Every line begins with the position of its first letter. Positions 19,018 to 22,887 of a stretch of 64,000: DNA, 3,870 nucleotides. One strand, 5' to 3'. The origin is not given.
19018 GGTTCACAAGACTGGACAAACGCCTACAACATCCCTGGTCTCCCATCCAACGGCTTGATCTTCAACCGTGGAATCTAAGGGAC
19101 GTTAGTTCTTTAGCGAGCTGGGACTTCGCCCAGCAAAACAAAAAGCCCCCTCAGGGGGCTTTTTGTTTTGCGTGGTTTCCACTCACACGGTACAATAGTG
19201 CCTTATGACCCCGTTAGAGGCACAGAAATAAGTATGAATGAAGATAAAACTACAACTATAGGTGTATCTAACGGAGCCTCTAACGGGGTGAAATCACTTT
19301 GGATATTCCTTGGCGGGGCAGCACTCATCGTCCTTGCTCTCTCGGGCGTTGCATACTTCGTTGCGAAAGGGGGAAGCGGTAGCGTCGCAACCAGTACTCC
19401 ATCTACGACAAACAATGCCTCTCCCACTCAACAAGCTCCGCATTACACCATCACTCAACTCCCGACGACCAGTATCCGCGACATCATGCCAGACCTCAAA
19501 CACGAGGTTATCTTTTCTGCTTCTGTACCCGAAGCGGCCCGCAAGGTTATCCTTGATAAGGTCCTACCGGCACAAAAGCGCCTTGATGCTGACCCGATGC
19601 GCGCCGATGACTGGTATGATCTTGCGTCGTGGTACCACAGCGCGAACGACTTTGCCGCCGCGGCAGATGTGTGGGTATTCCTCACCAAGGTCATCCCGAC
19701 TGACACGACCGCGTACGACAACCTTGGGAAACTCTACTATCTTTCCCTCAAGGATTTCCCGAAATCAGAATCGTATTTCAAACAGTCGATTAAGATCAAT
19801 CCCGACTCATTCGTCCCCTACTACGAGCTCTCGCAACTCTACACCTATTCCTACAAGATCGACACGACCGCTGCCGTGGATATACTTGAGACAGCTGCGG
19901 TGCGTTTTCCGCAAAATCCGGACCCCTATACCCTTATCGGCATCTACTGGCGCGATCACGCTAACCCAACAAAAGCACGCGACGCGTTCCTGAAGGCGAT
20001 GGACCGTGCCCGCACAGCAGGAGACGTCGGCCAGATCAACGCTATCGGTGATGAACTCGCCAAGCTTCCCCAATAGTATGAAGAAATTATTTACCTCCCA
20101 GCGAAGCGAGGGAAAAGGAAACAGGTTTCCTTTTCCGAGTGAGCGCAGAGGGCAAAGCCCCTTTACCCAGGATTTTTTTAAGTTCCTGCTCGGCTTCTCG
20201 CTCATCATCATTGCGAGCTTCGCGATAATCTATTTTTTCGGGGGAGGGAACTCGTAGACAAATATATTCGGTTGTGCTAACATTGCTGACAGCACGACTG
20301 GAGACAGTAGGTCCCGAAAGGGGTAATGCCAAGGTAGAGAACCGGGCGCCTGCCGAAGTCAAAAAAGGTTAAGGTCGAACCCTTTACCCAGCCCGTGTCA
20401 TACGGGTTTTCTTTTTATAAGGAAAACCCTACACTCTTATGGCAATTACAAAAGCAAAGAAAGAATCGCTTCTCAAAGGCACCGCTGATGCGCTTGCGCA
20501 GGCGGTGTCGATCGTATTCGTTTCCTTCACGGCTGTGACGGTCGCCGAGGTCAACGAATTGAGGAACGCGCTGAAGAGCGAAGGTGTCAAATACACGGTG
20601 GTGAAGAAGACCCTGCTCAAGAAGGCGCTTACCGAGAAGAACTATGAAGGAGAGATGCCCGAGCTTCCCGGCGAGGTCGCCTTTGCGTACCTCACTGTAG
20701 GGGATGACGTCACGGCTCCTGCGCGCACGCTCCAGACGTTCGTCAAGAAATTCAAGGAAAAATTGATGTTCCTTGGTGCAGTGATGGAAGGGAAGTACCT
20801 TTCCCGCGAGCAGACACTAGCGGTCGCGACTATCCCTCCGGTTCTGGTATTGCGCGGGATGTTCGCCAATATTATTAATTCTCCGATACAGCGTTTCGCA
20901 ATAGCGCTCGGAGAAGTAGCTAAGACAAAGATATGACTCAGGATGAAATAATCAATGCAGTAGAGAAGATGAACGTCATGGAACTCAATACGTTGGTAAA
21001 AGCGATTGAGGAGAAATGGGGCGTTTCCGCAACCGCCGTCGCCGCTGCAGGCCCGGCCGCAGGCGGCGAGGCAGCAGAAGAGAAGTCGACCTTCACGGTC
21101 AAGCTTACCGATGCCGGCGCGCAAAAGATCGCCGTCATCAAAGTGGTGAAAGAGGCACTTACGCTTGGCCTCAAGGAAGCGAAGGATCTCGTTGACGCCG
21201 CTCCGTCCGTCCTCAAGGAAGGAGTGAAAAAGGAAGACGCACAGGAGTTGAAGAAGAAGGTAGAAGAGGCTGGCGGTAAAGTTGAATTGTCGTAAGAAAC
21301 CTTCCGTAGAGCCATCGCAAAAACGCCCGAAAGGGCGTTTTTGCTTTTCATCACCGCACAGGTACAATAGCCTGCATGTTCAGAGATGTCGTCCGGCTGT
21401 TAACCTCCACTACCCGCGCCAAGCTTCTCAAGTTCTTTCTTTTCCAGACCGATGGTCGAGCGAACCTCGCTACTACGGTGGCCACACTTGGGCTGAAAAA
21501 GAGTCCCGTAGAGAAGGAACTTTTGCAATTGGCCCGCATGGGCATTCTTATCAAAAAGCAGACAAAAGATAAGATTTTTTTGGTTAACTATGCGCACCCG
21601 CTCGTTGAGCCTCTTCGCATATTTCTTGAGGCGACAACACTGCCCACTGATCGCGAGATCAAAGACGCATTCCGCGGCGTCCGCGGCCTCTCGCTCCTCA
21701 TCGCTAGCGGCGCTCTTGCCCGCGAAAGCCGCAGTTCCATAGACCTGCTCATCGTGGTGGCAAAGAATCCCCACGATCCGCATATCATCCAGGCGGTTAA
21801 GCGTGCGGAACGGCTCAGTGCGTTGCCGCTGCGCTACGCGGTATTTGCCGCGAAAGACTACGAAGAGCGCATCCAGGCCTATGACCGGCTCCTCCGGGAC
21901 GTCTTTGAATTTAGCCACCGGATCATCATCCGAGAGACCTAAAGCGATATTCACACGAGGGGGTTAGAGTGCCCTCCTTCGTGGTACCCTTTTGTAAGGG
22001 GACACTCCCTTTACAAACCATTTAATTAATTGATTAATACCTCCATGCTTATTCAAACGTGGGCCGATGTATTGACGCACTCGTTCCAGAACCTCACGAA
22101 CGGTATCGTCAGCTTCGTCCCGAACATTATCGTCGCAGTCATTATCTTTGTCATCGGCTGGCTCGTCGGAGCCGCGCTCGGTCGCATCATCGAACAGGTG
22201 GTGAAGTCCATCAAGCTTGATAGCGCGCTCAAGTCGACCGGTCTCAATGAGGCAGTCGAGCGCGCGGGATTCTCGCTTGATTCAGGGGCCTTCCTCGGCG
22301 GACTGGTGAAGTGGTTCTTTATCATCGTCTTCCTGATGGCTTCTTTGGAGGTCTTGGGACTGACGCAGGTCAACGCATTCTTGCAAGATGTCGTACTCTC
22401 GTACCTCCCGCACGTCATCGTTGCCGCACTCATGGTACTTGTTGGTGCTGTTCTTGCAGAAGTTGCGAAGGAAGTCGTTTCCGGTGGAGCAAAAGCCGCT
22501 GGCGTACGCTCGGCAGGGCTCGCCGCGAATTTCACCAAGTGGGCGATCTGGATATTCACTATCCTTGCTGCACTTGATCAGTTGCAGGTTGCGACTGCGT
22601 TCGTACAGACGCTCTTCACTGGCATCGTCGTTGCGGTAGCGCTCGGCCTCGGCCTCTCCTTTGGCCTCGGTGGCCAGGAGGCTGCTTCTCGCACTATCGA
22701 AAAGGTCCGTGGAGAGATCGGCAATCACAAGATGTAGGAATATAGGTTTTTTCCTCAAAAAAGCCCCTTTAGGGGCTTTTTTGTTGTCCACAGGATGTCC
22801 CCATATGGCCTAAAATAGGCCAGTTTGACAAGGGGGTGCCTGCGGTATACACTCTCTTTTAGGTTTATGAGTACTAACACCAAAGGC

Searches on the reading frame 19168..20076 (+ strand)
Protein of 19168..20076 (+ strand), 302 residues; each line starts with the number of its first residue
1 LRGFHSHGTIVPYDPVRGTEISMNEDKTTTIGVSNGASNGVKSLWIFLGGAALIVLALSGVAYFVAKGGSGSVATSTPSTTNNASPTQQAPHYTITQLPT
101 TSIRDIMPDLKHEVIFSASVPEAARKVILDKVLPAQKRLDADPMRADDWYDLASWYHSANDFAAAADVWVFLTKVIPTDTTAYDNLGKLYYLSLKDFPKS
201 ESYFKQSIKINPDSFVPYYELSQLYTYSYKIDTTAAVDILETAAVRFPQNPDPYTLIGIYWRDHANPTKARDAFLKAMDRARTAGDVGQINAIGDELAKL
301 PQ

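Call 6: search_protein_families(library=pfam, proteins=[window:19168-20076:+], max_evalue=0.1)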
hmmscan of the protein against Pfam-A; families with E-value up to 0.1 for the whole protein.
window:19168-20076:+ (302 aa): 16 families
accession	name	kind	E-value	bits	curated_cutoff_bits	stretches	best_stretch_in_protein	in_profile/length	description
PF07719.23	TPR_2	-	1.3e-06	28.5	27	1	190-213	10-33/34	Tetratricopeptide repeat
PF13424.12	TPR_12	-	1.7e-06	28.6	30.1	1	181-210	46-74/77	Tetratricopeptide repeat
PF13428.12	TPR_14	-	5.2e-06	27.1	23.5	0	148-189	3-44/44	Tetratricopeptide repeat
PF13431.12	TPR_17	-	0.00014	22.3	24.4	1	203-226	1-24/34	Tetratricopeptide repeat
PF13414.12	TPR_11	-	0.00022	21.3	26.8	0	156-191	4-39/42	TPR repeat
PF13181.12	TPR_8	-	0.00028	21.3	25.7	1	182-213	3-33/34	Tetratricopeptide repeat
PF13374.12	TPR_10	-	0.0018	18.7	27.5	0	181-210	3-31/42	Tetratricopeptide repeat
PF00515.34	TPR_1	-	0.002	18.3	27.8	1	191-213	11-33/34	Tetratricopeptide repeat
PF13371.12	TPR_9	-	0.0039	17.6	35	0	139-167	22-50/73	Tetratricopeptide repeat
PF13432.12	TPR_16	-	0.0042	18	32.7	0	233-280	13-60/65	Tetratricopeptide repeat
PF13174.12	TPR_6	-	0.013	16.5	26.3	0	182-214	2-33/33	Tetratricopeptide repeat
PF13176.12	TPR_7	-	0.019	15.5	27.9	0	182-209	1-27/36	Tetratricopeptide repeat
PF05843.20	Suf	-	0.05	12.6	24.7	0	132-211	3-81/532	Suppressor of forked protein (Suf)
PF23220.1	HAT_Syf1_M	-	0.052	13.8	27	0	246-290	74-119/213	Pre-mRNA-splicing factor SYF1 middle HAT repeat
PF14559.12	TPR_19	-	0.069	13.9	25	0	192-225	2-35/68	Tetratricopeptide repeat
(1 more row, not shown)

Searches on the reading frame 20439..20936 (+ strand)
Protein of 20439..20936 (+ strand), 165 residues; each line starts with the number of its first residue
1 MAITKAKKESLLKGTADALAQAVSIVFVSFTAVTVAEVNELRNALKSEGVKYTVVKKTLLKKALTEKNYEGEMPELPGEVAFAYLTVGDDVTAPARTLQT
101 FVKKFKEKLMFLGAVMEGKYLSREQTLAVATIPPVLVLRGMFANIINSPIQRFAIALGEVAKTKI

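Call 94: search_protein_families(library=pfam, proteins=[window:20439-20936:+], max_evalue=0.001)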
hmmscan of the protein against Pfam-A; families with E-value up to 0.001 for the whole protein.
window:20439-20936:+ (165 aa): 1 family
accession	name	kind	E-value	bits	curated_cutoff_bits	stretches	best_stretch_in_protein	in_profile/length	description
PF00466.25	Ribosomal_L10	-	1.1e-16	61.2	22.8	1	4-102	2-99/100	Ribosomal protein L10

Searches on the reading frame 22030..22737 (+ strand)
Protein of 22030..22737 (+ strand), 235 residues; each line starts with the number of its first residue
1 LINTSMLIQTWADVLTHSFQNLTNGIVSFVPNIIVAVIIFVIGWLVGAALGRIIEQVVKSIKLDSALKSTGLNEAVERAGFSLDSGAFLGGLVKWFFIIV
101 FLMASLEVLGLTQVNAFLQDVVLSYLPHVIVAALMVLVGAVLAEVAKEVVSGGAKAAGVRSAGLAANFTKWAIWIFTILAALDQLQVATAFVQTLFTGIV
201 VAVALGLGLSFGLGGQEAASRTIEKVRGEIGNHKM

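Call 94: search_protein_families(library=pfam, proteins=[window:22030-22737:+], max_evalue=0.001)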
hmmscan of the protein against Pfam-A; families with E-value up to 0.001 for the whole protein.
window:22030-22737:+ (235 aa): 1 family
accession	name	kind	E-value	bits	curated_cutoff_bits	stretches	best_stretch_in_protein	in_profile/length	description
PF05552.17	MS_channel_1st_1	-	1.5e-17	63.6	22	2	19-65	3-49/50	Mechanosensitive ion channel, conserved TM helix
